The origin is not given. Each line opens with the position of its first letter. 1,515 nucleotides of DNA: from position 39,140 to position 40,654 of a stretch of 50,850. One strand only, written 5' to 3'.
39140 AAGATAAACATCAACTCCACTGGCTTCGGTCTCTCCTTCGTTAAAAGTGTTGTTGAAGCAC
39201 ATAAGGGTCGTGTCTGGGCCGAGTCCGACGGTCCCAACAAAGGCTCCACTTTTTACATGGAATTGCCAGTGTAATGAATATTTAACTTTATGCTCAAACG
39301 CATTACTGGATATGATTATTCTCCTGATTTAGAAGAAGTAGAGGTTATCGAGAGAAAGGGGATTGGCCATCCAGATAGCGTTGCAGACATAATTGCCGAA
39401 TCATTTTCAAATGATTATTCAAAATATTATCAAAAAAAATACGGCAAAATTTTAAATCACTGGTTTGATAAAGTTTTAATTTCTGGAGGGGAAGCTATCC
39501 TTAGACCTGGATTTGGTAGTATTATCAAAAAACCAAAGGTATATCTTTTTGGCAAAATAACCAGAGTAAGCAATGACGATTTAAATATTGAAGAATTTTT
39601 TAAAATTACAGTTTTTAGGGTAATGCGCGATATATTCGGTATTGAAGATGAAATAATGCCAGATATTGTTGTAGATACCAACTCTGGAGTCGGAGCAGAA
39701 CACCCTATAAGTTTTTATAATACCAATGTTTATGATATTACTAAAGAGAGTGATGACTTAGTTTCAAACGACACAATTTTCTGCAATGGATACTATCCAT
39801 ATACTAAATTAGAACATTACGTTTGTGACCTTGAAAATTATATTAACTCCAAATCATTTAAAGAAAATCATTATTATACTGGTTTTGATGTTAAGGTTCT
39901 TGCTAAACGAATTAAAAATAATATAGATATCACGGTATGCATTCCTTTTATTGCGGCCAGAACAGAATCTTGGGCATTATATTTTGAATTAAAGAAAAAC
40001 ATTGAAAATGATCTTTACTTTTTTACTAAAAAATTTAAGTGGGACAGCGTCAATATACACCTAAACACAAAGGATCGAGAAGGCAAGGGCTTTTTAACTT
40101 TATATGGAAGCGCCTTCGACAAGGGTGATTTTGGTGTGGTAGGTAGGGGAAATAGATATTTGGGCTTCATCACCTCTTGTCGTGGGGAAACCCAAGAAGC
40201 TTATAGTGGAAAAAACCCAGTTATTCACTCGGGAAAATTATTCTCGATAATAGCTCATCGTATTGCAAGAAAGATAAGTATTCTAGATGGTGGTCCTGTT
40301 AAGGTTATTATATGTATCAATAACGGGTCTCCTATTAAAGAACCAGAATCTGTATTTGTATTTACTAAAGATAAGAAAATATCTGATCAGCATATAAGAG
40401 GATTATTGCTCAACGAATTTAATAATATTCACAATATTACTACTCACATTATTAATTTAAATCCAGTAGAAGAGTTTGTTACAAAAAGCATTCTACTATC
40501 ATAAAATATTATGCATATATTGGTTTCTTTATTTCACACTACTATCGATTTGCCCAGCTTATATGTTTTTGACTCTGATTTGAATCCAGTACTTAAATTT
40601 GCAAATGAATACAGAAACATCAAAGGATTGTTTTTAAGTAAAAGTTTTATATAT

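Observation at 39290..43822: Very AT-rich cassette centred on methionine/SAM and aminoacylation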

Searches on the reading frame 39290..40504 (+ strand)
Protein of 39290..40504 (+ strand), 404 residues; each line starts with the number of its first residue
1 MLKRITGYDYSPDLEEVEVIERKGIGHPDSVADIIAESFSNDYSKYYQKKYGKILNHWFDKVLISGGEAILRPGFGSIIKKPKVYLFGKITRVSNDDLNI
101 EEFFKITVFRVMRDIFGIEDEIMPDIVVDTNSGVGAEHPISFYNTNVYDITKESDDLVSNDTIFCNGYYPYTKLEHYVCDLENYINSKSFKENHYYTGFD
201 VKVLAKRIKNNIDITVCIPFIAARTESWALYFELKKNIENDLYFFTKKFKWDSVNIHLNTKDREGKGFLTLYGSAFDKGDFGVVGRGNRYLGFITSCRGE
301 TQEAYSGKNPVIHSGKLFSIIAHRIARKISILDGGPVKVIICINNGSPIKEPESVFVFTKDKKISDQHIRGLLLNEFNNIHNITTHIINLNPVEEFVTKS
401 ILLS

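Call 4: search_protein_families(library=pfam, proteins=[window:39290-40504:+], max_evalue=0.01)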
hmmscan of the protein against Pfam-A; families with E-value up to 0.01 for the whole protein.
window:39290-40504:+ (404 aa): 1 family
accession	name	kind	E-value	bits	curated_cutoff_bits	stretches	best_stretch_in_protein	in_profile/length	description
PF01941.24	AdoMet_Synthase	-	4.5e-81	273.2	27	1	15-389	16-393/395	S-adenosylmethionine synthetase (AdoMet synthetase)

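Call 5: search_protein_families(library=ncbifam, proteins=[window:39290-40504:+], max_evalue=0.01)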
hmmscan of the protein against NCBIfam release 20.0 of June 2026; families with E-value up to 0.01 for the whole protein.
window:39290-40504:+ (404 aa): 5 families
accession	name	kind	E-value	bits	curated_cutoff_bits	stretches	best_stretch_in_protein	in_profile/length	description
NF003362.0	PRK04439.1-1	equivalog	1.5e-79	267.7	481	1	5-388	5-398/406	methionine adenosyltransferase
NF003366.0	PRK04439.1-5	subfamily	2e-71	241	435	1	15-389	17-389/395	methionine adenosyltransferase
NF003364.0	PRK04439.1-3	equivalog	6.3e-69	232.9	553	1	15-389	18-394/400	methionine adenosyltransferase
NF003363.0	PRK04439.1-2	equivalog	1.3e-68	231.6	557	1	15-388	17-396/403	methionine adenosyltransferase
NF003365.0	PRK04439.1-4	equivalog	9.5e-66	222.4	577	1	15-389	18-400/406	methionine adenosyltransferase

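Call 31: search_solved_structures(query=window:39290-40504:+, max_evalue=0.001, show_alignments=1)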
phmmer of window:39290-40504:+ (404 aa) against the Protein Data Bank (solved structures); distinct sequences matched with E-value up to 0.001: 6.
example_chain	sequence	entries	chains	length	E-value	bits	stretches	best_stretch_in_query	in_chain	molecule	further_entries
4hpv_A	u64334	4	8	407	1.2e-54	189.3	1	16-380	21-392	S-adenosylmethionine synthase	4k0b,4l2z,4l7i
4ws9_A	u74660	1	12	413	7.4e-54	186.6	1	16-380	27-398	S-adenosylmethionine synthase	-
6s81_A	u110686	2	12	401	4.6e-53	184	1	13-353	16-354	S-adenosylmethionine synthase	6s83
4l4q_A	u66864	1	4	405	2.1e-50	175.3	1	13-355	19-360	S-adenosylmethionine synthase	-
7p82_A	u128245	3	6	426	1.7e-47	165.7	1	16-361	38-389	S-adenosylmethionine synthase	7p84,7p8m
7p83_A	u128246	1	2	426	3.2e-47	164.8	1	16-361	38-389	S-adenosylmethionine synthase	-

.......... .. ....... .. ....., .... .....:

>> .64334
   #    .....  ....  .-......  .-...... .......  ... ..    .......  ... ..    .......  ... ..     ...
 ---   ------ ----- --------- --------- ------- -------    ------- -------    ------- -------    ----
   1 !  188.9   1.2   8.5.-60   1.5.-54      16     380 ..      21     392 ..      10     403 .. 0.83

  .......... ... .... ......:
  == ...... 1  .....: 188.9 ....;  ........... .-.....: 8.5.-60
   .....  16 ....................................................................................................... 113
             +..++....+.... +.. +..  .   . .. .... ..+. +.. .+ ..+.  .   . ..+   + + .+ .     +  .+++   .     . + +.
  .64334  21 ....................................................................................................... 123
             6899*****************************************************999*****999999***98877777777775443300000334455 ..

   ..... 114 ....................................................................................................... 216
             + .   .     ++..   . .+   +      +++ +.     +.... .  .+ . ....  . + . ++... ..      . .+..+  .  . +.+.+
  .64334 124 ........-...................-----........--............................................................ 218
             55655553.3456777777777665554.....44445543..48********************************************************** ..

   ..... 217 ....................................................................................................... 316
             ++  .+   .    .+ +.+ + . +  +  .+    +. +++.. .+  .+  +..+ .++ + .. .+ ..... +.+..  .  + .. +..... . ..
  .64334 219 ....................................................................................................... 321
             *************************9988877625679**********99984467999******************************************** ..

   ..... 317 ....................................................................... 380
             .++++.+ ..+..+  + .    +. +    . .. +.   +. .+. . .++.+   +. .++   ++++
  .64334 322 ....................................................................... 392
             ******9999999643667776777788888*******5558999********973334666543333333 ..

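Call 47: find_homologous_proteins(query=window:39290-40504:+, max_evalue=1e-20)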
Query window:39290-40504:+ (404 aa): 3024 proteins with E <= 1e-20 among 5234 candidates; the best 120 are listed.
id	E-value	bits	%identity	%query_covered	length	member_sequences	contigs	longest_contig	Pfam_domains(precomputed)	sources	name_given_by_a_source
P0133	2.3e-271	918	100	100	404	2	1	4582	PF01941.25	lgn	-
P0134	1.4e-146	507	59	96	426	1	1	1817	PF01941.25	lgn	-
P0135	1.3e-145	504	59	97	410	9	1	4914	PF01941.25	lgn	-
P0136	2.8e-145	503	59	97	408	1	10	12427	PF01941.25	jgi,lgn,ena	-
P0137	3.6e-144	499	57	97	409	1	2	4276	PF01941.25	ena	-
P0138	4.9e-140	485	56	99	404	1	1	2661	PF01941.25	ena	-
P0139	1.8e-138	480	55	97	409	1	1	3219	PF01941.25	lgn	-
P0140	2.9e-136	473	56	96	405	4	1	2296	PF01941.25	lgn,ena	-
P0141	1.3e-135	471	55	97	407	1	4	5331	PF01941.25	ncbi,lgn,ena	-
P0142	1.3e-133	464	55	97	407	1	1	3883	PF01941.25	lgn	-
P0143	1.8e-133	464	55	97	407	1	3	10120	PF01941.25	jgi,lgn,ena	jgi:S-adenosylmethionine synthetase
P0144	2.3e-132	460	54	97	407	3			PF01941.25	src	-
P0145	1.4e-112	395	46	96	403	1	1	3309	PF01941.25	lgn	-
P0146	3.7e-92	328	51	71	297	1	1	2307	PF01941.25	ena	-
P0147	9.7e-90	320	42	97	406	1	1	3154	PF01941.25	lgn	-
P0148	2.1e-89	319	42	94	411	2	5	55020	PF01941.25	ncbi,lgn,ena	-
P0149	4.9e-89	317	42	97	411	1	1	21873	PF01941.25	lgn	-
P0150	2.5e-88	315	42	96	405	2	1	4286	PF01941.25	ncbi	ncbi:MAG: methionine adenosyltransferase, partial [Candidatus Aenigmatarchaeota archaeon]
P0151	2.6e-88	315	43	96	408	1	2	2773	PF01941.25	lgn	-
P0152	7.0e-87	310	42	98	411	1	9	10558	PF01941.25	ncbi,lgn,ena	-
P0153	2.6e-86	308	42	96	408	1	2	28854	PF01941.25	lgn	-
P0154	7.1e-86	307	44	94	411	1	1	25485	PF01941.25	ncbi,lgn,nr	ncbi:MAG: hypothetical protein NT098_02165 [Candidatus Parcubacteria bacterium]|nr:hypothetical prot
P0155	2.8e-85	305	42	96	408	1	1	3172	PF01941.25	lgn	-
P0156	2.8e-85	305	42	100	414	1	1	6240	PF01941.25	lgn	-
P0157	3.2e-84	302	43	94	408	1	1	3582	PF01941.25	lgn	-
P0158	4.6e-84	301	41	96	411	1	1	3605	PF01941.25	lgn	-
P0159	9.6e-84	300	41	94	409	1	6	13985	PF01941.25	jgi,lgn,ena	jgi:S-adenosylmethionine synthetase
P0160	1.1e-83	300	41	100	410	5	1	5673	PF01941.25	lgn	-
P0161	2.9e-83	298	39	94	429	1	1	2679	PF01941.25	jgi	jgi:S-adenosylmethionine synthetase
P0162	3.0e-83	298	41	100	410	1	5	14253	PF01941.25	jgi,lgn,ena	jgi:S-adenosylmethionine synthetase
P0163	9.2e-83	297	41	96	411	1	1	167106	PF01941.25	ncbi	-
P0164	2.8e-82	295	41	94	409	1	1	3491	PF01941.25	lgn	-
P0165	3.1e-82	295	41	98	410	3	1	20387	PF01941.25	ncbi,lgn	-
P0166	4.8e-82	294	40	97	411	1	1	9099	PF01941.25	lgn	-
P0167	5.1e-82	294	42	95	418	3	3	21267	PF01941.25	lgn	-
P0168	5.9e-81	291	39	96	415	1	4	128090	PF01941.25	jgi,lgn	jgi:S-adenosylmethionine synthetase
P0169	2.3e-80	289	41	97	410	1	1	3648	PF01941.25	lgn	-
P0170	2.7e-80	289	40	100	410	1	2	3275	PF01941.25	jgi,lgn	-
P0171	6.3e-80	287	41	94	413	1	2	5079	PF01941.25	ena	-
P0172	2.0e-79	286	43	87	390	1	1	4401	PF01941.25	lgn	-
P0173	2.1e-79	286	44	90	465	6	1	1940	PF01941.25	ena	-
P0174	3.7e-79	285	41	89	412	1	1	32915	PF01941.25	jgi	jgi:S-adenosylmethionine synthetase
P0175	3.9e-79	285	42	94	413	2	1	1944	PF01941.25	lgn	-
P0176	4.4e-78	281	42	98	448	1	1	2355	PF01941.25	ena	-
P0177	1.3e-76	277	41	86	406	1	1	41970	PF01941.25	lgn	-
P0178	2.6e-76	275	40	96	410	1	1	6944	PF01941.25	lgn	-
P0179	6.5e-76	274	38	97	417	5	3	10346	PF01941.25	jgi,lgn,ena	jgi:S-adenosylmethionine synthetase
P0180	8.4e-76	274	60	51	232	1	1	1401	PF01941.25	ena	-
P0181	1.6e-75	273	39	98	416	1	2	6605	PF01941.25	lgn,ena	-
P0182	2.0e-75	273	41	88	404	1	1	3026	PF01941.25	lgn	-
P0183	5.0e-75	271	39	95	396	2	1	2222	PF01941.25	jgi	-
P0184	2.7e-73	266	36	95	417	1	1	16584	PF01941.25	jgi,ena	jgi:S-adenosylmethionine synthetase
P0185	5.7e-73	264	37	96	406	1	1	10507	PF01941.25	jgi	-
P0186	7.3e-73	264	38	95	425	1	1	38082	PF01941.25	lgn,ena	-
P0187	8.5e-73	264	41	85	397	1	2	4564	PF01941.25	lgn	-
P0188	1.1e-72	264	41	85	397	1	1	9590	PF01941.25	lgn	-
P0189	6.0e-71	258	37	96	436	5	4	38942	PF01941.25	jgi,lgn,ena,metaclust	metaclust:\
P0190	1.1e-69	254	37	96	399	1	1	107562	PF01941.25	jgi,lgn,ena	-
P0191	4.3e-66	242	37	93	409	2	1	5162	PF01941.25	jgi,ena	-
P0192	1.2e-65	240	37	93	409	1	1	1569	PF01941.25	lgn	-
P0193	1.2e-63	234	37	95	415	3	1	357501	PF01941.25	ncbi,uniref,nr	ncbi:S-adenosylmethionine synthetase [Nocardiopsis kunsanensis]|uniref:S-adenosylmethionine syntheta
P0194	1.4e-63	234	36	95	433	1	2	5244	PF01941.25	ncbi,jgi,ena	-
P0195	5.3e-63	232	38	98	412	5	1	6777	PF01941.25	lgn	-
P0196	1.2e-62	230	35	96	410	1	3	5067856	PF01941.25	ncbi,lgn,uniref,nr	ncbi:methionine adenosyltransferase [Streptomonospora salina]|uniref:S-adenosylmethionine synthetase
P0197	7.8e-61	225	38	86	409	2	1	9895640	PF01941.25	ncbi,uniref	ncbi:methionine adenosyltransferase [Actinoplanes sp. CA-051413]|uniref:methionine adenosyltransfera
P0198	1.3e-60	224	36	92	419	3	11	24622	PF01941.25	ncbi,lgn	-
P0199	2.6e-60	223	37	98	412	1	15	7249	PF01941.25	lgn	-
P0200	2.8e-60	223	39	84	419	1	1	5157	PF01941.25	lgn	-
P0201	4.6e-60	222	39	94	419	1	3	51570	PF01941.25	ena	-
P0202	1.9e-59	220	37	94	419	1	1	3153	PF01941.25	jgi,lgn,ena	-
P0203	1.1e-58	218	34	96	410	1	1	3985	PF01941.25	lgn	-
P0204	1.2e-58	217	37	93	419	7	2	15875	PF01941.25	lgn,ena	-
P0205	1.4e-58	217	35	87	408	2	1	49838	PF01941.25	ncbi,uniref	ncbi:methionine adenosyltransferase [Micromonospora chalcea]|uniref:methionine adenosyltransferase n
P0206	2.3e-58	216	38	86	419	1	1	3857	PF01941.25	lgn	-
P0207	3.8e-58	216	39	85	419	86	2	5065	PF01941.25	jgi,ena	-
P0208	4.0e-58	216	37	93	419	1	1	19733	PF01941.25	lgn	-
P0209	5.2e-58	215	35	86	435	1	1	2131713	PF01941.25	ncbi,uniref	ncbi:methionine adenosyltransferase [Micromonospora noduli]|uniref:methionine adenosyltransferase n=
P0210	5.6e-58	215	37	93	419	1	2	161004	PF01941.25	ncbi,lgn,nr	ncbi:hypothetical protein HYW32_01245 [Candidatus Berkelbacteria bacterium]|nr:hypothetical protein 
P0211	5.8e-58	215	38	84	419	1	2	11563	PF01941.25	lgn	-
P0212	6.4e-58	215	38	85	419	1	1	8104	PF01941.25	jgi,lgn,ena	-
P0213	7.6e-58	215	36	88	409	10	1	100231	PF01941.25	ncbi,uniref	ncbi:methionine adenosyltransferase [Micromonospora sp. NPDC048930]|uniref:methionine adenosyltransf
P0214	1.9e-57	213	35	93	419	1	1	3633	PF01941.25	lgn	-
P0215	3.0e-57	213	36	86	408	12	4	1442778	PF01941.25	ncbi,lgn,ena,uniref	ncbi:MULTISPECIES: methionine adenosyltransferase [Micromonospora]|uniref:methionine adenosyltransfe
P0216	3.2e-57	213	35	94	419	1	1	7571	PF01941.25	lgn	-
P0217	3.5e-57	212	32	96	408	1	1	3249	PF01941.25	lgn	-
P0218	4.1e-57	212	36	89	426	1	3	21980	PF01941.25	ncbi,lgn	-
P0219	4.5e-57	212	33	96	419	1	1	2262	PF01941.25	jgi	jgi:S-adenosylmethionine synthetase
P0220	4.7e-57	212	39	86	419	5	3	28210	PF01941.25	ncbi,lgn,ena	-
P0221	8.1e-57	211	36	86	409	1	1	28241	PF01941.25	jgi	jgi:S-adenosylmethionine synthetase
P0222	1.1e-56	211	36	93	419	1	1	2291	PF01941.25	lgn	-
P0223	1.5e-56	210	36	86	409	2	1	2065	PF01941.25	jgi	jgi:S-adenosylmethionine synthetase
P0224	1.6e-56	210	39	85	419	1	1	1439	PF01941.25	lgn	-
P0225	2.7e-56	210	33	96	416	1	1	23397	PF01941.25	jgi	jgi:S-adenosylmethionine synthetase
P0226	2.9e-56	209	37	93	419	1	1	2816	PF01941.25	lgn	-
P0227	3.1e-56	209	33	95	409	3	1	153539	PF01941.25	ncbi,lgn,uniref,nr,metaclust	ncbi:methionine adenosyltransferase [Micromonospora halophytica]|uniref:Methionine adenosyltransfera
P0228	5.0e-56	209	37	84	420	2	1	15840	PF01941.25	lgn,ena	-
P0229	5.9e-56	208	39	86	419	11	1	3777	PF01941.25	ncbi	-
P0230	6.6e-56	208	33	95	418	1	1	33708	PF01941.25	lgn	-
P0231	7.7e-56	208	35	91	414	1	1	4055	PF01941.25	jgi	jgi:S-adenosylmethionine synthetase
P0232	9.0e-56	208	36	93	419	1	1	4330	PF01941.25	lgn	-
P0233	1.5e-55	207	35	95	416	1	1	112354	PF01941.25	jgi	jgi:S-adenosylmethionine synthetase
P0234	1.9e-55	207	33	95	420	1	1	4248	PF01941.25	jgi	jgi:S-adenosylmethionine synthetase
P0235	2.1e-55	207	36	92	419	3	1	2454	PF01941.25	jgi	-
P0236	2.1e-55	207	33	95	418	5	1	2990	PF01941.25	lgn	-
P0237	4.7e-55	206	37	92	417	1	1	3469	PF01941.25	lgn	-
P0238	5.0e-55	205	38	86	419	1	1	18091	PF01941.25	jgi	jgi:S-adenosylmethionine synthetase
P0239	9.3e-55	205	36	86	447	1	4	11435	PF01941.25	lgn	-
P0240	1.1e-54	204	35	86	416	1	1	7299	PF01941.25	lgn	-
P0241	1.6e-54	204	38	84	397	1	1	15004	PF01941.25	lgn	-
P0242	1.6e-54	204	37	83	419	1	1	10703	PF01941.25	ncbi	-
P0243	1.7e-54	204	33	95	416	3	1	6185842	PF01941.25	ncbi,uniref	ncbi:methionine adenosyltransferase [Promicromonospora sp. CA-289599]|uniref:methionine adenosyltran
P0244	1.9e-54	204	35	93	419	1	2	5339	PF01941.25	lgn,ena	-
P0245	2.2e-54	203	35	88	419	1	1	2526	PF01941.25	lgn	-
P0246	2.4e-54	203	34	91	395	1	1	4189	PF01941.25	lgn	-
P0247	3.8e-54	202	35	86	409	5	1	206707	PF01941.25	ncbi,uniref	ncbi:methionine adenosyltransferase [Actinoplanes sp. NPDC049316]|uniref:methionine adenosyltransfer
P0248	4.1e-54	202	31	96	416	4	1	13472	PF01941.25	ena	-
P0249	4.1e-54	202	34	86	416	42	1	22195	PF01941.25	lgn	-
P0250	4.4e-54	202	32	96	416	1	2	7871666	PF01941.25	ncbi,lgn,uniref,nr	ncbi:methionine adenosyltransferase [Kitasatospora atroaurantiaca]|uniref:Methionine adenosyltransfe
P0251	1.2e-53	201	36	85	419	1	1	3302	PF01941.25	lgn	-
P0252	1.4e-53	201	34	97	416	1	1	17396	PF01941.25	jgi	jgi:S-adenosylmethionine synthetase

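Call 49: find_encoding_contigs(protein=P0136, flank=8000, max_places=3)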
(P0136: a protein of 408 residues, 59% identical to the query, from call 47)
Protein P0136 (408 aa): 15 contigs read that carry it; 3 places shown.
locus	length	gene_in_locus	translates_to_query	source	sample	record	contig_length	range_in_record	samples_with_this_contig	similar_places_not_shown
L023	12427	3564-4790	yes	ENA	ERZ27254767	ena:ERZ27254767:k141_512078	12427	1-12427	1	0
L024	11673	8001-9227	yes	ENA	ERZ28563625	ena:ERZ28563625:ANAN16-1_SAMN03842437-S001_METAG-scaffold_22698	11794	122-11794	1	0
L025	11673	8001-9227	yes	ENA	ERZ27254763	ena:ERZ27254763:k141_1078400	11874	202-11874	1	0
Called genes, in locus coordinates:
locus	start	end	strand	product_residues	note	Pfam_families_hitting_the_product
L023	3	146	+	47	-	?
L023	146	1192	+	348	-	PF00953:Glycos_transf_4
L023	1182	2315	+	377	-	PF01098:FTSW_RODA_SPOVE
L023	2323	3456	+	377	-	PF03033:Glyco_transf_28, PF04101:Glyco_tran_28_C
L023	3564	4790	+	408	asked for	PF01941:AdoMet_Synthase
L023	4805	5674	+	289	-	PF16261:DUF4915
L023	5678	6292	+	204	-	PF02223:Thymidylate_kin, PF13207:AAA_17 (faint)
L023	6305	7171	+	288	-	PF00749:tRNA-synt_1c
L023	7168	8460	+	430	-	PF01551:Peptidase_M23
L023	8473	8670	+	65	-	-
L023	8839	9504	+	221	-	PF00156:Pribosyltran (weak)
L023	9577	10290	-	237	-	PF00215:OMPdecase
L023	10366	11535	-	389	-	PF08245:Mur_ligase_M, PF02875:Mur_ligase_C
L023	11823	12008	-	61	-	-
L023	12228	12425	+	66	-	?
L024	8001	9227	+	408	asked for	PF01941:AdoMet_Synthase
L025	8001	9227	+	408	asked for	PF01941:AdoMet_Synthase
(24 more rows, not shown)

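Call 50: find_encoding_contigs(protein=P0148, flank=6000, max_places=1)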
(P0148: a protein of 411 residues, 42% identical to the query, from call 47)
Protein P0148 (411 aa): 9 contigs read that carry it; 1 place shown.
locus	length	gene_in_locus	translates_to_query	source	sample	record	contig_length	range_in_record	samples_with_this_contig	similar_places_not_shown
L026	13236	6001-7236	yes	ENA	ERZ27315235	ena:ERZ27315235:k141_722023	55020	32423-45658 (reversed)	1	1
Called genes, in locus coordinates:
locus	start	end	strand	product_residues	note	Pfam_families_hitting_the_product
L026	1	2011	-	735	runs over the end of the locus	PF01751:Toprim, PF01131:Topoisom_bac, PF01396:Zn_ribbon_Top1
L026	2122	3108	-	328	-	PF02481:DNA_processg_A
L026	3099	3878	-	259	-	-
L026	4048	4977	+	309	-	-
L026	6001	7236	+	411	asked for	PF01941:AdoMet_Synthase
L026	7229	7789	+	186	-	PF03575:Peptidase_S51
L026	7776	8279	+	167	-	-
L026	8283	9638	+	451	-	PF00749:tRNA-synt_1c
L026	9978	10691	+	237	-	PF00702:Hydrolase, PF13419:HAD_2, PF13242:Hydrolase_like (weak)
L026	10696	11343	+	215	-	PF13238:AAA_18 (weak)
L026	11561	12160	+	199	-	PF09997:DUF2238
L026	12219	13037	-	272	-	PF00849:PseudoU_synth_2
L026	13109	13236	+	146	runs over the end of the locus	PF00293:NUDIX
